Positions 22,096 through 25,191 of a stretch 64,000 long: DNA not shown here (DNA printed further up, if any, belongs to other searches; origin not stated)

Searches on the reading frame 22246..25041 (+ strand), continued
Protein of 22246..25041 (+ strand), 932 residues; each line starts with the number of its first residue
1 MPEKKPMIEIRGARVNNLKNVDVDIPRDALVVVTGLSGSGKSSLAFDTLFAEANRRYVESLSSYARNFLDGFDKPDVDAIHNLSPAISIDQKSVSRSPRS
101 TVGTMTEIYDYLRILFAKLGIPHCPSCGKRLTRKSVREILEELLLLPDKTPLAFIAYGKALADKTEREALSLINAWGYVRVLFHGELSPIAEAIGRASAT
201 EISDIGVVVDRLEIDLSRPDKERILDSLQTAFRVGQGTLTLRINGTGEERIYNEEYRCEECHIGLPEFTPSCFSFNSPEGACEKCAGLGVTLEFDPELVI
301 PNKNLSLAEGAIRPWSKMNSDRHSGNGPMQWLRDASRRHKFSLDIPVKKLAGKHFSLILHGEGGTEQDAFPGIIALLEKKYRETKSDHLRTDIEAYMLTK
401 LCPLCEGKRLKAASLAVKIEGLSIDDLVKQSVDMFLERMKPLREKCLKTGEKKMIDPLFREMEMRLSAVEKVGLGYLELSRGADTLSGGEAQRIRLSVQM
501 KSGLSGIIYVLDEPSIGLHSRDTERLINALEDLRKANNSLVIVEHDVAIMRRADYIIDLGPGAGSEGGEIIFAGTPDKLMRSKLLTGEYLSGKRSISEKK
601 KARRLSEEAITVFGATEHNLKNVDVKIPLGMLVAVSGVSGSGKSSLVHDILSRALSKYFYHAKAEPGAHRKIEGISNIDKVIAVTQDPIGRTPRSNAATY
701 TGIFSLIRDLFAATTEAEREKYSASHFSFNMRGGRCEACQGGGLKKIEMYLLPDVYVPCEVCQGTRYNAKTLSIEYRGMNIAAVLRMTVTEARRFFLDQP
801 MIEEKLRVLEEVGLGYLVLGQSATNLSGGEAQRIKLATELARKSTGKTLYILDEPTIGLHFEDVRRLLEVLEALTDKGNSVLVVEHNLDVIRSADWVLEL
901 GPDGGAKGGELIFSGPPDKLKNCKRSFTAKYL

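Call 55: search_protein_families(library=ncbifam, proteins=[window:22246-25041:+], max_evalue=0.00001)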
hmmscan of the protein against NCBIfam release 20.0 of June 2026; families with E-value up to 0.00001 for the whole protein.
window:22246-25041:+ (932 aa): 156 families (the best 25 are shown)
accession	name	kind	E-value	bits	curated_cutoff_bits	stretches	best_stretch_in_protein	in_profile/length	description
NF001503.0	PRK00349.1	equivalog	0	1201.3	1147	1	5-932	3-937/943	excinuclease ABC subunit UvrA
TIGR00630.1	uvra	equivalog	0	1147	729.8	1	8-920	2-923/924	excinuclease ABC subunit UvrA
NF001885.0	PRK00635.1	equivalog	3.8e-185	617.8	3054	1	8-923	6-907/1809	excinuclease ABC subunit A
TIGR03608.1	L_ocin_972_ABC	subfamily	7.6e-35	120.2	254.85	2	801-900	111-206/206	putative bacteriocin export ABC transporter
TIGR02857.1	CydD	equivalog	2.7e-33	115.7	435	2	807-900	439-529/529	thiol reductant ABC exporter subunit CydD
NF040873.1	AztA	equivalog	6.6e-33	113.9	220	2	807-899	102-190/191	zinc ABC transporter ATP-binding protein AztA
TIGR04521.1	ECF_ATPase_2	equivalog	2.4e-31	108.9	330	2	806-898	125-216/279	energy-coupling factor transporter ATPase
TIGR02315.1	ABC_phnC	equivalog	9.6e-30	103.8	266.1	2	802-922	123-235/243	phosphonate ABC transporter ATP-binding protein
NF010068.0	PRK13548.1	equivalog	1.5e-28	99.6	261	2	805-890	118-205/261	heme ABC transporter ATP-binding protein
TIGR02673.1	FtsE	equivalog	1.1e-26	93.8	264.85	1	806-893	119-202/214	cell division ATP-binding protein FtsE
TIGR04520.1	ECF_ATPase_1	equivalog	8.3e-26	91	315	2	807-900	119-209/269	energy-coupling factor transporter ATPase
TIGR02868.1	CydC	equivalog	4.5e-24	85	329.05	1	818-888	464-530/530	thiol reductant ABC exporter subunit CydC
TIGR00972.1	3a0107s01c2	equivalog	6.8e-24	84.6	343.2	2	819-931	138-242/248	phosphate ABC transporter ATP-binding protein PstB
TIGR02211.1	LolD_lipo_ex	equivalog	1.4e-23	83.6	307.75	1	806-900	123-214/221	lipoprotein-releasing ABC transporter ATP-binding protein LolD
TIGR01166.1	cbiO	subfamily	1.6e-23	83.2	211.8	2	820-890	122-189/190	cobalt ABC transporter, ATP-binding protein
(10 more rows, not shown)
